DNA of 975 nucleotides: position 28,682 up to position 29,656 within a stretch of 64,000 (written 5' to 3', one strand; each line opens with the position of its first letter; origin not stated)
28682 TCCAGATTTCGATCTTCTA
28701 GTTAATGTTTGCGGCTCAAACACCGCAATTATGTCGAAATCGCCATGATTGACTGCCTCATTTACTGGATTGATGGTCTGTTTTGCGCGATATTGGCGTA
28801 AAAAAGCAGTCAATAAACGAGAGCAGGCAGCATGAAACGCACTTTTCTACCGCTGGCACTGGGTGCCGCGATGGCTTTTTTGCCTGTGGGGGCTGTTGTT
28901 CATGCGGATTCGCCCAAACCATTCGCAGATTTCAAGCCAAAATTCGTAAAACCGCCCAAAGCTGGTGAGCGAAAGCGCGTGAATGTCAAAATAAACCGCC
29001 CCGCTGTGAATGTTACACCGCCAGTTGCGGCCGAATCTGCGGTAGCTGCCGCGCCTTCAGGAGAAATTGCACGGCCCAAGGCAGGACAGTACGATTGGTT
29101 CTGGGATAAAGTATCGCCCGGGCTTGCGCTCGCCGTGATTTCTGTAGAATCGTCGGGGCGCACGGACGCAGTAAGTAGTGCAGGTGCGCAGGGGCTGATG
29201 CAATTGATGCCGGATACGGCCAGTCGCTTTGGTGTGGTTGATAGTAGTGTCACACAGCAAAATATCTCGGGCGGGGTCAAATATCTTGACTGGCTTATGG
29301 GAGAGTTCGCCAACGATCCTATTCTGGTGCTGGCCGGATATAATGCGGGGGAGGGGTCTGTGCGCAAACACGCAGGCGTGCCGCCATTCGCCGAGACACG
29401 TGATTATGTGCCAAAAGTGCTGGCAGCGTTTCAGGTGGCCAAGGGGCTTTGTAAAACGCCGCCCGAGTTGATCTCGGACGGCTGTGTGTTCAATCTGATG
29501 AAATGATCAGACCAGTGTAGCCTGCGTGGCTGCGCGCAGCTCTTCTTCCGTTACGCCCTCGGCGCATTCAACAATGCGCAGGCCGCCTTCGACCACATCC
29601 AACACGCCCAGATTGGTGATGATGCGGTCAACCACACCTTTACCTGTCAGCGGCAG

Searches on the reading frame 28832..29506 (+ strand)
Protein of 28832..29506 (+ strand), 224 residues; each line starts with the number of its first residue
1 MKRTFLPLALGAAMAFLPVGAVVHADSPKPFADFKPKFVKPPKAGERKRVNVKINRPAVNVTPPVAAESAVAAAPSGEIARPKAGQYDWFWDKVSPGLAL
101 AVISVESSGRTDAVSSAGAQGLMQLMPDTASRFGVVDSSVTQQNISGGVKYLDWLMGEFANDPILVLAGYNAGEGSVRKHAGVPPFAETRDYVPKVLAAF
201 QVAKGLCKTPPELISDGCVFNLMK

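Call 8: search_protein_families(library=pfam, proteins=[window:28832-29506:+], max_evalue=1)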
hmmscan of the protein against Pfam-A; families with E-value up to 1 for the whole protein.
window:28832-29506:+ (224 aa): 2 families
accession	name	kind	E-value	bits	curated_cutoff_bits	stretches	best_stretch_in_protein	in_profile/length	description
PF01464.25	SLT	-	8e-23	80.7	21.3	1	93-182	11-106/117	Transglycosylase SLT domain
PF00694.25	Aconitase_C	-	0.13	13.1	22.8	1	161-185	73-97/131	Aconitase C-terminal domain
